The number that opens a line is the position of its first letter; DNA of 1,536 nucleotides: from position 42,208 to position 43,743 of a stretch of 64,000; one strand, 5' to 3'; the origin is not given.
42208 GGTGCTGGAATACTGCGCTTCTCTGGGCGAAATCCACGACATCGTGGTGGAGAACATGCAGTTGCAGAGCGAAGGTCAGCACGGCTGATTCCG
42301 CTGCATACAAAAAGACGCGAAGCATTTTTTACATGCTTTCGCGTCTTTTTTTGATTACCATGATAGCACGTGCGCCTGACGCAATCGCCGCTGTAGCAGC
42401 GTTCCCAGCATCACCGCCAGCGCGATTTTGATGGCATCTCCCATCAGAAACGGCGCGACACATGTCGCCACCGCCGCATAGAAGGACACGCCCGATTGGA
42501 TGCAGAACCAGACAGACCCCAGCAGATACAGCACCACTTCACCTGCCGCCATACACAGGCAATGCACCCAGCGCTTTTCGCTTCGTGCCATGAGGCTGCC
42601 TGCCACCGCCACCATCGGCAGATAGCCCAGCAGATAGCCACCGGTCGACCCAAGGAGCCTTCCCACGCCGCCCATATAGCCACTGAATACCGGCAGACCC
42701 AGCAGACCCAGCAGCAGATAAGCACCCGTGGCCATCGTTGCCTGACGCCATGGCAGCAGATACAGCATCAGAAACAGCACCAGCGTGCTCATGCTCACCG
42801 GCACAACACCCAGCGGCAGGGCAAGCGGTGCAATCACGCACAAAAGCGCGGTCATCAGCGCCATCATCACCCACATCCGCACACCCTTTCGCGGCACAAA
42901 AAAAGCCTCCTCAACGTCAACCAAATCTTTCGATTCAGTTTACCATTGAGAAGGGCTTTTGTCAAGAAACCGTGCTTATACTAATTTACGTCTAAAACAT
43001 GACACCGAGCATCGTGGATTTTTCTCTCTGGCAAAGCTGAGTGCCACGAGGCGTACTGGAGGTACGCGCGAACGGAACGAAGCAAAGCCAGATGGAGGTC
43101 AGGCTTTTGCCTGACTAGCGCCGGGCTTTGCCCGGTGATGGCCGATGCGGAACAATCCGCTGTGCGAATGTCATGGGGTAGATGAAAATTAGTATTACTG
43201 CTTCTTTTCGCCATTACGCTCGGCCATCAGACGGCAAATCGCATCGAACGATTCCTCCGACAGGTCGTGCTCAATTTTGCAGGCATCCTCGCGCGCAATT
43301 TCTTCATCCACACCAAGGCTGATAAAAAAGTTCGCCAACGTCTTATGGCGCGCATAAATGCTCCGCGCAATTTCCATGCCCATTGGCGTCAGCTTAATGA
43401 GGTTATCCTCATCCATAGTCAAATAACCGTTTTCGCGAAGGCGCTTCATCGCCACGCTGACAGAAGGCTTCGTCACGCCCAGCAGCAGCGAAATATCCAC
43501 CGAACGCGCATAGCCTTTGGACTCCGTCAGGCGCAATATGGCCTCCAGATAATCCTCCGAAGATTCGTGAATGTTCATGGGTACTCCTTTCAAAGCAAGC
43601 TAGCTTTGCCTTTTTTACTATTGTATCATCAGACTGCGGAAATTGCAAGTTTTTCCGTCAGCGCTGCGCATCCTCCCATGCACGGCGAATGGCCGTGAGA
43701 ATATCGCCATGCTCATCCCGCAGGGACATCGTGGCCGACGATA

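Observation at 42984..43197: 214-nt dispersed repeat with multi-hairpin architecture and a compensatory base-pair change between copies: candidate unclassified structured RNA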

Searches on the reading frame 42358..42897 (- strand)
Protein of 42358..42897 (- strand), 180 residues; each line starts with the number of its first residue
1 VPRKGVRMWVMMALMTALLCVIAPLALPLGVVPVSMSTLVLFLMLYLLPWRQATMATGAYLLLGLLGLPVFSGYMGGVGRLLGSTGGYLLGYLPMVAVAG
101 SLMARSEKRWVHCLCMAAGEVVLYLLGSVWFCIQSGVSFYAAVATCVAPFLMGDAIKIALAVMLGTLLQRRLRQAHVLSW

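Call 33: find_encoding_contigs(protein=window:42358-42897:-, flank=2500, max_places=10)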
Protein window:42358-42897:- (180 aa): 5 contigs read that carry it; 3 places shown.
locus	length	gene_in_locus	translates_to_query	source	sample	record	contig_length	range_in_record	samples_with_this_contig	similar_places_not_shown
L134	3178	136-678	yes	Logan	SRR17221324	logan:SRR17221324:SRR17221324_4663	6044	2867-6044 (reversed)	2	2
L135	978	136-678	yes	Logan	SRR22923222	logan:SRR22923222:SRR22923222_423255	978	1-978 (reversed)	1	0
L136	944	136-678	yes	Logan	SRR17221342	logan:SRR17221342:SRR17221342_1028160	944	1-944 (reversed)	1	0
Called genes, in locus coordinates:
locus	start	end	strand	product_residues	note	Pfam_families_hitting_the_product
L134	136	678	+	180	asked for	PF02632:BioY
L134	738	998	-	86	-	PF21645:FakA-like_M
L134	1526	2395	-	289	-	PF03976:PPK2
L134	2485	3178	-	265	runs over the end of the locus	PF00583:Acetyltransf_1 (weak)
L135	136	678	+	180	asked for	PF02632:BioY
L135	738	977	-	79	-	?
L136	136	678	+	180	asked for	PF02632:BioY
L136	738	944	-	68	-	?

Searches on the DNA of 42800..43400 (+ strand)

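Call 5: search_rna_families(source=window, start=42800, end=43400, threshold=evalue, max_evalue=10, show_alignments=3)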
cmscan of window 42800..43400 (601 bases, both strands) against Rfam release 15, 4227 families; matches with E-value up to 10: 0.
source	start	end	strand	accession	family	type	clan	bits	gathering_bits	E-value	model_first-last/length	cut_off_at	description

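Call 22: search_dna_similar(query=window:42976-43200:+, collection=plasmids, mode=distant, max_evalue=0.001)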
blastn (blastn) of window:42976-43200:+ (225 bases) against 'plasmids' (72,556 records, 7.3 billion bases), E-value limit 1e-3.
No match.

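Call 23: search_dna_similar(query=window:42976-43200:+, collection=phages, mode=distant, max_evalue=0.001)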
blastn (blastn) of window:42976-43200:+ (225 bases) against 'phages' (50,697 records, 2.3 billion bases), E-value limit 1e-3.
Records with a match: 3; places in all: 3; records where one place covers at least 80% of the query: 0.
Best place of each record, by identity: 80-90% 3.
By first word of the organism name: Bacteriophage 3.
By host as written in the record: - 3.
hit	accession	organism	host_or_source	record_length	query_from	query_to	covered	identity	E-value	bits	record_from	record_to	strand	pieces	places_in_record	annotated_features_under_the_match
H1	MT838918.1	Bacteriophage sp.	human fecal samples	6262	1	224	69%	87.7%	1e-30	196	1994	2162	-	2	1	record has no annotation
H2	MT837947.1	Bacteriophage sp.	human fecal samples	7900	3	114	50%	85.7%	1e-28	131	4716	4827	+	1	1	record has no annotation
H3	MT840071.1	Bacteriophage sp.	human fecal samples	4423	3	114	50%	83.0%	3e-24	117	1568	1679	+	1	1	record has no annotation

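Call 24: get_annotated_region(hit=H1, flank=3000)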
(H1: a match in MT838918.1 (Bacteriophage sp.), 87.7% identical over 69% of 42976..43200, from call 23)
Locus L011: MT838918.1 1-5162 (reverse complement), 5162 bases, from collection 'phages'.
description: UNVERIFIED: Bacteriophage sp. clone scaffold_9113 genomic sequence.
organism: Bacteriophage sp. (NCBI taxid 38018)
taxonomy: Viruses
host: -; source: human fecal samples; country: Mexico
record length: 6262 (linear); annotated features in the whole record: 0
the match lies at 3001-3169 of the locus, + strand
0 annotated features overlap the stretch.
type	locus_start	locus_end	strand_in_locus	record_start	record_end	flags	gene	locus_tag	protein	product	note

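Call 25: get_annotated_region(hit=H2, flank=3000)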
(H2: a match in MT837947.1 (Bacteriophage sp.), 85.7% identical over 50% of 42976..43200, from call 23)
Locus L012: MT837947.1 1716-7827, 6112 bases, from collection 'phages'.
description: UNVERIFIED: Bacteriophage sp. clone scaffold_6239 genomic sequence.
organism: Bacteriophage sp. (NCBI taxid 38018)
taxonomy: Viruses
host: -; source: human fecal samples; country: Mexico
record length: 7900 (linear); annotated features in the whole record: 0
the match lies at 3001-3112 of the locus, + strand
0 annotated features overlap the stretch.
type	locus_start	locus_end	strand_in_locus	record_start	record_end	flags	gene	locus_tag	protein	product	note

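Call 26: get_annotated_region(hit=H3, flank=3000)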
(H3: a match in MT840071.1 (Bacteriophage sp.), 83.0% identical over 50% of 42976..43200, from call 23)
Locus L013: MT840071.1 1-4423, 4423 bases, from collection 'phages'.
description: UNVERIFIED: Bacteriophage sp. clone scaffold_26449 genomic sequence.
organism: Bacteriophage sp. (NCBI taxid 38018)
taxonomy: Viruses
host: -; source: human fecal samples; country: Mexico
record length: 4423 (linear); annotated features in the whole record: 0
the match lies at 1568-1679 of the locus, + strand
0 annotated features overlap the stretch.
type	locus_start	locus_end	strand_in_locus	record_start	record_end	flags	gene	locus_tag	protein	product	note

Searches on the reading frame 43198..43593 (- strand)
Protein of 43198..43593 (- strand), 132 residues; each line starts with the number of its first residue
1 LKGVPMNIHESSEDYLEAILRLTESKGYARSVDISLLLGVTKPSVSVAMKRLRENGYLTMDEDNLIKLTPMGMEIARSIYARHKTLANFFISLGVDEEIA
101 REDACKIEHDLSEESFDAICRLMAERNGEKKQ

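Call 13: find_encoding_contigs(protein=window:43198-43593:-, flank=3000, max_places=10)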
Protein window:43198-43593:- (132 aa): no gene with exactly this product is on record in the collection.
